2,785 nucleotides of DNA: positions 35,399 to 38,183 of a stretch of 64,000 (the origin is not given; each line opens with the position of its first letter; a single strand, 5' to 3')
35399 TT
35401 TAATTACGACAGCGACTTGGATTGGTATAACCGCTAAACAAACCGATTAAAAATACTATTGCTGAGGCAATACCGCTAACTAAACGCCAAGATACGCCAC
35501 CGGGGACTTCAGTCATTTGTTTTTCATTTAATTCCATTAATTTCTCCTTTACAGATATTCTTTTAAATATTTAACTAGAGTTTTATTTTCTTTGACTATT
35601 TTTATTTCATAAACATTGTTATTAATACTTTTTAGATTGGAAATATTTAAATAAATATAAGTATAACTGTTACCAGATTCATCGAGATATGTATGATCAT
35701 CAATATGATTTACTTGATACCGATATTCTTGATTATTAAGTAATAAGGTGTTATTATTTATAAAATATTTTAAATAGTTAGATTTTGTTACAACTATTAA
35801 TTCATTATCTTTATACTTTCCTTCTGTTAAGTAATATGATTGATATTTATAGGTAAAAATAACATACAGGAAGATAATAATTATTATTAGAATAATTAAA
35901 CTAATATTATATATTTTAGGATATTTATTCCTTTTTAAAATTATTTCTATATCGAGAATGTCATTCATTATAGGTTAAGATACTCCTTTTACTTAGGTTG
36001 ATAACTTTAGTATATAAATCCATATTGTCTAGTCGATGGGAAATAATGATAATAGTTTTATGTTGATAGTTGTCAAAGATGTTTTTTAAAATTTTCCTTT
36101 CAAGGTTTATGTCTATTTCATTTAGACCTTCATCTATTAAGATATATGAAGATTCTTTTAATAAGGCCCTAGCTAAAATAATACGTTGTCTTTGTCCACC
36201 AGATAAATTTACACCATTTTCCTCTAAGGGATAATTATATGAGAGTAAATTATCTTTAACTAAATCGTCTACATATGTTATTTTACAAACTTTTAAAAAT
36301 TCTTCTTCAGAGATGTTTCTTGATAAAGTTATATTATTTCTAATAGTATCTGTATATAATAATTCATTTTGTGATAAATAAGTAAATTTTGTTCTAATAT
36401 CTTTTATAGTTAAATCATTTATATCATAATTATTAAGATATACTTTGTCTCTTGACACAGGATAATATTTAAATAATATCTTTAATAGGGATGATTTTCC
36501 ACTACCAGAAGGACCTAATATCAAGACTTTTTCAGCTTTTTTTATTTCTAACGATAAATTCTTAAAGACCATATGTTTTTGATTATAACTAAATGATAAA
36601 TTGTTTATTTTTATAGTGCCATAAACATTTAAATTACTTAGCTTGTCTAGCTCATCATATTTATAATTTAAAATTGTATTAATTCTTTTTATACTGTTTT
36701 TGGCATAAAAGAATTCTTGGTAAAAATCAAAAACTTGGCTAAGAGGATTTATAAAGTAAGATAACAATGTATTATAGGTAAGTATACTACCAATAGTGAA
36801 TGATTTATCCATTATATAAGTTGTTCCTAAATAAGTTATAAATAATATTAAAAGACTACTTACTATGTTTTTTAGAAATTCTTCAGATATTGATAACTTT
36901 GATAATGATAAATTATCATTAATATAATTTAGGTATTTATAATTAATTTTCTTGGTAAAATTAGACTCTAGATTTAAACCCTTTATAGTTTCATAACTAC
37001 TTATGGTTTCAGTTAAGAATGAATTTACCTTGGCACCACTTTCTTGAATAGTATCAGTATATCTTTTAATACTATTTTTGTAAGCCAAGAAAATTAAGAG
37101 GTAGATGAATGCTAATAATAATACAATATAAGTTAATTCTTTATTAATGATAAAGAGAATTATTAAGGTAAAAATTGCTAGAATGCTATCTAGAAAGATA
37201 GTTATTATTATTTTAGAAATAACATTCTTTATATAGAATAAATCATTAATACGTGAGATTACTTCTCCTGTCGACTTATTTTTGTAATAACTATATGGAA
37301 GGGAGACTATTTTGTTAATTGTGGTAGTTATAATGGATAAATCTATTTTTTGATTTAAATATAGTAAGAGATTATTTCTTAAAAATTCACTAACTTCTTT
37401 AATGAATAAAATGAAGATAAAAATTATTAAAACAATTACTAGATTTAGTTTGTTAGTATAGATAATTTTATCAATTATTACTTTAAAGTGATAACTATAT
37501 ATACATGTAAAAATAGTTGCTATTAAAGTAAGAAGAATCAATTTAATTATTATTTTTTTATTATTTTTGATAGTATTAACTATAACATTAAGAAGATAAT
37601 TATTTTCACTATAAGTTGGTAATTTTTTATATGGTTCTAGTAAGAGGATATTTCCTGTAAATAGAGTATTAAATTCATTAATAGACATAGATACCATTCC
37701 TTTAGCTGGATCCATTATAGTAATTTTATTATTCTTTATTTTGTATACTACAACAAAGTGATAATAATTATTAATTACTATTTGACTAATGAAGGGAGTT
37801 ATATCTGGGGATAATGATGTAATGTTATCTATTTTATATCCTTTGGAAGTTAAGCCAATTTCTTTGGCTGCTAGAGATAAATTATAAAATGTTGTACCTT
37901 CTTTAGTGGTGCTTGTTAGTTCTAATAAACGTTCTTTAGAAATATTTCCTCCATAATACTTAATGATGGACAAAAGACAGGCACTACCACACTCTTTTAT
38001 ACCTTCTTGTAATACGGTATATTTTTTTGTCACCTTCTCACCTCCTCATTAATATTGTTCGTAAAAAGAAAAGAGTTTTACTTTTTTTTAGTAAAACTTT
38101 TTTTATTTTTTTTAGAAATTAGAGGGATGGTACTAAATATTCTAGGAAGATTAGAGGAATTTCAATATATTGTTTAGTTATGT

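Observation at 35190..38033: Compact, tightly coupled class-II bacteriocin export operon containing two GG-leader peptide genes missed by the ORF track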

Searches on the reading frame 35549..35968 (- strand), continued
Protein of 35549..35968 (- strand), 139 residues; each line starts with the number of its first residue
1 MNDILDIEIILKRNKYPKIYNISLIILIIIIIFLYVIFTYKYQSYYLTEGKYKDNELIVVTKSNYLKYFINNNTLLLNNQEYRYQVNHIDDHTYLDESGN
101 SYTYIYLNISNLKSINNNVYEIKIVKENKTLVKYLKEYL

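Call 83: search_protein_families(library=ncbifam, alignment_id=A4, max_evalue=1)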
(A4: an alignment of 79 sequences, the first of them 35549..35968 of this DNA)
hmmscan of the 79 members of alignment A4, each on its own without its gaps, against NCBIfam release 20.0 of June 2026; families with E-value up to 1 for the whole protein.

A. member 1, window:35549-35968:- (139 aa): 1 family
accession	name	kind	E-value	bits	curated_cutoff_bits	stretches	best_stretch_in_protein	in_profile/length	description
NF045999.1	MAG1140_fam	equivalog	0.019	15.1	35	1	19-135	9-124/126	MAG1140 family protein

B. families by the number of members that match (of 79 scanned): 37 families (the first 25 are shown)
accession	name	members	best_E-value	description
NF045999.1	MAG1140_fam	35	6.2e-06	MAG1140 family protein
TIGR00659.1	TIGR00659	4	0.051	CidB/LrgB family autolysis modulator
TIGR02274.1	dCTP_deam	2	0.043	dCTP deaminase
NF033850.1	LCxxNW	1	0.0016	mobility-associated LCxxNW protein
NF041095.1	dival_cat_tol_CutA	1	0.0025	divalent-cation tolerance protein CutA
NF047763.1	LIC_10572_fam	1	0.0027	LIC_10572 family protein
NF045951.1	MAG0110_fam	1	0.0065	MAG0110 family membrane protein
NF049848.1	tail_join_FII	1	0.0089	head-tail joining protein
TIGR00596.1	rad1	1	0.01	DNA repair protein, RAD1 family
NF009727.0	PRK13254.1-1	1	0.016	cytochrome c maturation protein CcmE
NF007646.0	PRK10318.1-3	1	0.021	hypothetical protein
NF009082.0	PRK12417.1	1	0.026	accessory Sec system protein translocase subunit SecY2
TIGR04011.1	poly_gGlu_PgsC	1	0.03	poly-gamma-glutamate biosynthesis protein PgsC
TIGR03094.1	sulfo_cyanin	1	0.031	sulfocyanin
NF052278.1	AFWIR_fam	1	0.031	AFWIR motif membrane protein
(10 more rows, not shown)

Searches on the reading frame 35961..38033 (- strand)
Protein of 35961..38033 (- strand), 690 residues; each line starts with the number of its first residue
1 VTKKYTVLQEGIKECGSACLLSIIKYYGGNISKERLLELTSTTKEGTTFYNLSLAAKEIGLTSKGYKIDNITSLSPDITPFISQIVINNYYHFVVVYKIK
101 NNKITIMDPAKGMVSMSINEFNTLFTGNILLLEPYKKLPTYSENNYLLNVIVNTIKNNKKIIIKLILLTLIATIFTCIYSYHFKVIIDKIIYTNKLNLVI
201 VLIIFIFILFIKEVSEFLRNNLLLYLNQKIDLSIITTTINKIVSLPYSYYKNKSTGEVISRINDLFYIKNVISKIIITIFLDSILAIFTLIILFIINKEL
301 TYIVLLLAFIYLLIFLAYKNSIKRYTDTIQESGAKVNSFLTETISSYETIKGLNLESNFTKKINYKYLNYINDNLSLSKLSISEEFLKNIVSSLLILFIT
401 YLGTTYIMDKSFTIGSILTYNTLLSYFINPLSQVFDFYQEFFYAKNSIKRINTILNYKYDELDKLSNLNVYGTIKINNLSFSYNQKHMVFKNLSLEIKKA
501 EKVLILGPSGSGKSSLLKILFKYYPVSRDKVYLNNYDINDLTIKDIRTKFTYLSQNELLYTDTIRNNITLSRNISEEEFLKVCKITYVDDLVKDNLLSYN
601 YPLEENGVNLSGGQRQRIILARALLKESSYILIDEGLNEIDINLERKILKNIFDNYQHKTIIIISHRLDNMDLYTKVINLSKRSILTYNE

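Call 3: search_protein_families(library=pfam, proteins=[window:35961-38033:-], max_evalue=0.1)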
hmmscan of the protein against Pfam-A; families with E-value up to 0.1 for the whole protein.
window:35961-38033:- (690 aa): 17 families
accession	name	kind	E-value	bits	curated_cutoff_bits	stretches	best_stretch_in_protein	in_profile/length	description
PF00664.28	ABC_membrane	-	1.1e-35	124.1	28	1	163-431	2-274/274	ABC transporter transmembrane region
PF03412.21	Peptidase_C39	-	1.9e-33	115.6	22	1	4-135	2-131/133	Peptidase C39 family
PF00005.33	ABC_tran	-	1.7e-24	87.4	25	1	490-636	1-135/137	ABC transporter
PF05673.19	DUF815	-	0.00015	21.4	23.8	1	458-525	9-78/249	Protein of unknown function (DUF815)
PF02463.25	SMC_N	-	0.00017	21.6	40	1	501-682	25-213/220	RecF/RecN/SMC N terminal domain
PF13555.12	AAA_29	-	0.00032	20.8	27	1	490-517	12-39/61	P-loop containing region of AAA domain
PF20703.3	nSTAND1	-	0.0046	17.1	27.1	1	492-518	25-51/379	Novel STAND NTPase 1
PF03193.22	RsgA_GTPase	-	0.0054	17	30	1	468-520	76-126/174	RsgA GTPase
PF13191.12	AAA_16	-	0.0087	17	32.6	1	501-525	25-49/167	AAA ATPase domain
PF03215.21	Rad17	-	0.012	16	23.8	1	491-537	36-81/186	Rad17 P-loop domain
PF13238.12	AAA_18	-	0.042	14.7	29.4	0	503-536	1-37/128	AAA domain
PF13401.12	AAA_22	-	0.052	14.3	27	0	503-560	8-64/130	AAA domain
PF01695.23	IstB_IS21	-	0.056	13.4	24.1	0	495-516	86-108/238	IstB-like ATP binding protein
PF13173.12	AAA_14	-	0.065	13.7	27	1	503-564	5-71/129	AAA domain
PF13479.12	AAA_24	-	0.077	13.3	27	0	500-541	2-43/195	AAA domain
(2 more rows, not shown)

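Call 4: search_protein_families(library=ncbifam, proteins=[window:35961-38033:-], max_evalue=0.1)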
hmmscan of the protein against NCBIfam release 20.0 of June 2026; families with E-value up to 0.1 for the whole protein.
window:35961-38033:- (690 aa): 180 families (the best 25 are shown)
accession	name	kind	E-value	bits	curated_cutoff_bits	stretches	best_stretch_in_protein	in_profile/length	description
TIGR01193.1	bacteriocin_ABC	subfamily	3.1e-118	396.2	523.85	1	13-685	5-686/708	peptide cleavage/export ABC transporter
TIGR03796.1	NHLM_micro_ABC1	equivalog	4.1e-111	372.4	853.3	1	6-678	4-682/710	NHLP family bacteriocin export ABC transporter peptidase/permease/ATPase subunit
TIGR01846.1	type_I_sec_HlyB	subfamily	2.1e-96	323.8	725.55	1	19-685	4-669/694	type I secretion system permease/ATPase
NF045998.1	cleave_ABC_plasm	equivalog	2.1e-96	323.7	500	1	9-667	2-660/673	Mbov_0121 family peptidase domain-containing ABC transporter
TIGR03375.1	type_I_sec_LssB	subfamily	3.1e-96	323.2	693.1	1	18-686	5-680/696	type I secretion system permease/ATPase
TIGR02203.1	MsbA_lipidA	equivalog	1.5e-68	231.8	602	1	154-681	8-542/572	lipid A export permease/ATP-binding protein MsbA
TIGR03797.1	NHLM_micro_ABC2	equivalog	3.6e-67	227.4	709.4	1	98-673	78-650/686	NHLP bacteriocin export ABC transporter permease/ATPase subunit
TIGR02204.1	MsbA_rel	hypoth_equivalog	1.9e-66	224.9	780.4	1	148-681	6-548/576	ABC transporter, permease/ATP-binding protein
TIGR00958.1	3a01208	subfamily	1.3e-58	198.9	874.6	1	147-685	148-691/711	antigen peptide transporter 2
TIGR01842.1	type_I_sec_PrtD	subfamily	3.2e-56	191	510.15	1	156-688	2-534/544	type I secretion system permease/ATPase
NF008381.0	PRK11176.1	equivalog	3.4e-56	190.8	867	1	155-681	20-552/582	lipid A ABC transporter ATP-binding protein/permease MsbA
NF008364.0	PRK11160.1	equivalog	8.6e-56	189.7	630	1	238-686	99-553/575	heme ABC transporter ATP-binding protein/permease CydC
NF010178.0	PRK13657.1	equivalog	1.6e-53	182.1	733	1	154-682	13-544/588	glucan ABC transporter ATP-binding protein/ permease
TIGR02857.1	CydD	equivalog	1.2e-52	179.6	435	1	159-680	2-529/529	thiol reductant ABC exporter subunit CydD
NF045513.1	HepA_fam_ABC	equivalog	1e-48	166.2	725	1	191-685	89-586/610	heterocyst formation ABC transporter subunit HepA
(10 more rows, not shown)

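Call 6: find_encoding_contigs(protein=window:35961-38033:-, flank=6000, max_places=6)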
Protein window:35961-38033:- (690 aa): 22 contigs read that carry it; 6 places shown.
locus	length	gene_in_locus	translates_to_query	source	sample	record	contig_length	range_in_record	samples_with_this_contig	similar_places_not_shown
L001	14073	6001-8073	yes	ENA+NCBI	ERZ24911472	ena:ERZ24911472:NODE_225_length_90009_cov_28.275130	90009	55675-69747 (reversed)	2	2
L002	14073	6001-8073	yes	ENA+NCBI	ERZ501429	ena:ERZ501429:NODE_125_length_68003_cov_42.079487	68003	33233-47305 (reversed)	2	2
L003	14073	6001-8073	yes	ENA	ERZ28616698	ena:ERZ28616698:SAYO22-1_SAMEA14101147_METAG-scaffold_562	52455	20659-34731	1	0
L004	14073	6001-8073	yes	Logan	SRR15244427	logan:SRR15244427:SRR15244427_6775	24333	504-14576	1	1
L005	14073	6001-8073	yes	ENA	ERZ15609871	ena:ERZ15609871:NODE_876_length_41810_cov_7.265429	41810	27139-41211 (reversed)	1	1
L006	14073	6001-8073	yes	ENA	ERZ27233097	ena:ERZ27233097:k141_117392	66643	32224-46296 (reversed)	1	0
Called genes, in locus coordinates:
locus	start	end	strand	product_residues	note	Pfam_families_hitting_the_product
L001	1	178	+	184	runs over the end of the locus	-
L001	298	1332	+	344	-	-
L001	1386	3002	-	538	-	-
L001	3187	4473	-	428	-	PF01943:Polysacc_synt, PF03023:MurJ (faint), PF01554:MatE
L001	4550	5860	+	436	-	PF01225:Mur_ligase, PF08245:Mur_ligase_M, PF02875:Mur_ligase_C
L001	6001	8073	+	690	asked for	PF03412:Peptidase_C39, PF00664:ABC_membrane, PF00005:ABC_tran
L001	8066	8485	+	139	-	-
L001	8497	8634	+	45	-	-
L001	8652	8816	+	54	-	-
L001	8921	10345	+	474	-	-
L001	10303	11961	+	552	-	PF01368:DHH, PF00571:CBS, PF07085:DRTGG, PF02833:DHHA2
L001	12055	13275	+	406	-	PF00871:Acetate_kinase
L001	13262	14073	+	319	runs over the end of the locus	PF01368:DHH, PF02272:DHHA1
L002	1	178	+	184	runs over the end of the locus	-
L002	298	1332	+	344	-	-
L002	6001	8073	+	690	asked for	PF03412:Peptidase_C39, PF00664:ABC_membrane, PF00005:ABC_tran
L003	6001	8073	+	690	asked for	PF03412:Peptidase_C39, PF00664:ABC_membrane, PF00005:ABC_tran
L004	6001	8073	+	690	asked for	PF03412:Peptidase_C39, PF00664:ABC_membrane, PF00005:ABC_tran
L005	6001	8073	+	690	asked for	PF03412:Peptidase_C39, PF00664:ABC_membrane, PF00005:ABC_tran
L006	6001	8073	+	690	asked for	PF03412:Peptidase_C39, PF00664:ABC_membrane, PF00005:ABC_tran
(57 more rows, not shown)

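Call 17: search_solved_structures(query=window:35961-38033:-, max_evalue=1e-20, show_alignments=2)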
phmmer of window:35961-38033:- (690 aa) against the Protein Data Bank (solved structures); distinct sequences matched with E-value up to 1e-20: 241 (the best 60 are shown).
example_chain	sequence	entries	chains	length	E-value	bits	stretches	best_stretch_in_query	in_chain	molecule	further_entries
4ry2_A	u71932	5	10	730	1.6e-103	351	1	3-677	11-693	ABC-type bacteriocin transporter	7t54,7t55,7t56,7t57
8vp3_A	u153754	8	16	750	1.7e-103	350.8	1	3-677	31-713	ABC-type bacteriocin transporter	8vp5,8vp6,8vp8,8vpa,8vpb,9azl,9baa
4s0f_A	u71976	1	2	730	3.8e-103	349.7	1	3-677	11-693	ABC-type bacteriocin transporter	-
6v9z_A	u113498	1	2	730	3.2e-102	346.6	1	3-677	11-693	ABC-type bacteriocin transporter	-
8vp9_A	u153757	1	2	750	2.8e-100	340.2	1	3-677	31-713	ABC-type bacteriocin transporter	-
8hf4_A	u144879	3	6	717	8.1e-93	315.6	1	13-685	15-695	Transport/processing ATP-binding protein ComA | Competence factor transporting ATP-binding protein/permease ComA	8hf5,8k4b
8hf7_A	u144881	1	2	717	1.5e-92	314.7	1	13-685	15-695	Competence factor transporting ATP-binding protein/permease ComA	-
8hf6_A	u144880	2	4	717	1.9e-92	314.3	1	13-685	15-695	Competence factor transporting ATP-binding protein/permease ComA | Transport/processing ATP-binding protein ComA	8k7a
8vow_A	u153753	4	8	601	5.7e-69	236.8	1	153-677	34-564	ABC-type bacteriocin transporter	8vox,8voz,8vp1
7zka_A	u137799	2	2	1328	9.3e-67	229.5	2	201-672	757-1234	ATP-dependent translocase ABCB1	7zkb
7zk4_A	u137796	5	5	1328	2.2e-66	228.3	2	201-672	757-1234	ATP-dependent translocase ABCB1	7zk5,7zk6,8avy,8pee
7zk9_A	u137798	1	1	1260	3.4e-66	227.6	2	201-672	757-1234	ATP-dependent translocase ABCB1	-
7zk8_A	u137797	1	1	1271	3.5e-66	227.6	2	201-672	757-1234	ATP-dependent translocase ABCB1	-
6q81_A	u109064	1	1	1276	8.9e-66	226.2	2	201-672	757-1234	P-glycoprotein (ABCB1)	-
4m1m_A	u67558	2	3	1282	8.9e-66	226.2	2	201-672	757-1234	Multidrug resistance protein 1A | ATP-dependent translocase ABCB1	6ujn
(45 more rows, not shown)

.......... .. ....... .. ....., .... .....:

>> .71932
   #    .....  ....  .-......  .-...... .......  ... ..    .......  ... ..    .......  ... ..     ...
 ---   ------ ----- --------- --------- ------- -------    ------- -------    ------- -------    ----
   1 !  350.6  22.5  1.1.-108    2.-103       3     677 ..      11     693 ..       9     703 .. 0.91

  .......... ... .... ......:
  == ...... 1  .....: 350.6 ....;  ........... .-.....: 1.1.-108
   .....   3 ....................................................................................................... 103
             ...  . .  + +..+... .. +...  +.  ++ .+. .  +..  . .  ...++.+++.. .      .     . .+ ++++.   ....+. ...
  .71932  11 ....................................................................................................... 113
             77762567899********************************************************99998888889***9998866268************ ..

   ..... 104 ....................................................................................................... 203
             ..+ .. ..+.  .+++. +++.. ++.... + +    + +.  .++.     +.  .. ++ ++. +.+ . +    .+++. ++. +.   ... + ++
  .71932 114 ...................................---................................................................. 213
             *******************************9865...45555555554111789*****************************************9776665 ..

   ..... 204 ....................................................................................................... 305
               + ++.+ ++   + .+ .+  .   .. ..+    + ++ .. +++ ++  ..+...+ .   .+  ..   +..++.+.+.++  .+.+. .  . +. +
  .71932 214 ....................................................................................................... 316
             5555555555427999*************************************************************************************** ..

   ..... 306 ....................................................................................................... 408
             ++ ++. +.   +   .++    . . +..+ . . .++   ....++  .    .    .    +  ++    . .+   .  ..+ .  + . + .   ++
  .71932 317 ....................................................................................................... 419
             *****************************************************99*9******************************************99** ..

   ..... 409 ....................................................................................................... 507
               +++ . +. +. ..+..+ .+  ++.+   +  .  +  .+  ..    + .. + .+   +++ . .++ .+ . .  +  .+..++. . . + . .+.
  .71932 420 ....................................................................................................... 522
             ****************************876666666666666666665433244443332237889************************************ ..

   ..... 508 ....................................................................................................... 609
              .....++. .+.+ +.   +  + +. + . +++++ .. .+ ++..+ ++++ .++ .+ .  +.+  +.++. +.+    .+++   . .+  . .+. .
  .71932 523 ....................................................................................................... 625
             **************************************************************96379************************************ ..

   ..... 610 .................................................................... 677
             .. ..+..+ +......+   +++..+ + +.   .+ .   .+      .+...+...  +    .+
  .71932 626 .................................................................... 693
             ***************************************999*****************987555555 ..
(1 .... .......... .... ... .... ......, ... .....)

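Call 52: search_protein_families(library=padloc, proteins=[window:35961-38033:-], max_evalue=0.01)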
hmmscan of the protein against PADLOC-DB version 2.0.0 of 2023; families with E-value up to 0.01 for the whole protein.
window:35961-38033:- (690 aa): 2 families
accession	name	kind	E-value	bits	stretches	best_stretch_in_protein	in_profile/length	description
PDLC04135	mad3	-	8.7e-23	79.5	2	592-682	244-339/374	mads_3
PDLC04140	mad8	-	3.2e-08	31.4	1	488-640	15-204/314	mads_8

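Call 61: list_cluster_members(proteins=[window:35961-38033:-, window:35549-35968:-, window:35400-35537:-, window:35218-35382:-, window:33689-35113:-])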
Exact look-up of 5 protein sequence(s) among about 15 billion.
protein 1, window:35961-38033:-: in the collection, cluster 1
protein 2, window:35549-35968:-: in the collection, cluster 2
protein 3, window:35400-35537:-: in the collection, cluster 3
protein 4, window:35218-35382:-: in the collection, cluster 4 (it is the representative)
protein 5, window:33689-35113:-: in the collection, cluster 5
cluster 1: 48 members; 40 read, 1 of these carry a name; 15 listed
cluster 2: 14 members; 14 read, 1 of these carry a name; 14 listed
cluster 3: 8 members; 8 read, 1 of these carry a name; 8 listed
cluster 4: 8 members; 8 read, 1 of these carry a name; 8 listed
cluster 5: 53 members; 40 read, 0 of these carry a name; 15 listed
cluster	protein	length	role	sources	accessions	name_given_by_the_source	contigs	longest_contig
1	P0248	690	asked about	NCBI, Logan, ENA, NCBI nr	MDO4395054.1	MAG: peptidase domain-containing ABC transporter [Mycoplasmatota bacterium] | peptidase domain-containing ABC transporter [Mycoplasmatota bacterium]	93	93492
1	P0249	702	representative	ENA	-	-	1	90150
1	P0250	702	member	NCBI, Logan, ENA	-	-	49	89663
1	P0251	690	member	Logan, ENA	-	-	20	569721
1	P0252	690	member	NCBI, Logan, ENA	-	-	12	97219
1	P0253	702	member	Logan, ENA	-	-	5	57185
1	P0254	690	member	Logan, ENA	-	-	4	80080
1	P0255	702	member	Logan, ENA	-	-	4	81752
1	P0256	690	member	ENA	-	-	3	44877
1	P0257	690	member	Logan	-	-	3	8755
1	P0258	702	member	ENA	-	-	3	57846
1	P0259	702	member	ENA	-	-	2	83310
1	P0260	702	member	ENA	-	-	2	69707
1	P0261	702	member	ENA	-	-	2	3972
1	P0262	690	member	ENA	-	-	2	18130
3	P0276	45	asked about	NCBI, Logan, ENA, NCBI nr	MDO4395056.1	MAG: hypothetical protein Q4C23_03655 [Mycoplasmatota bacterium] | hypothetical protein [Mycoplasmatota bacterium]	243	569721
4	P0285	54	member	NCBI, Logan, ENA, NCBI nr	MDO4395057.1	MAG: hypothetical protein Q4C23_03660 [Mycoplasmatota bacterium] | hypothetical protein [Mycoplasmatota bacterium]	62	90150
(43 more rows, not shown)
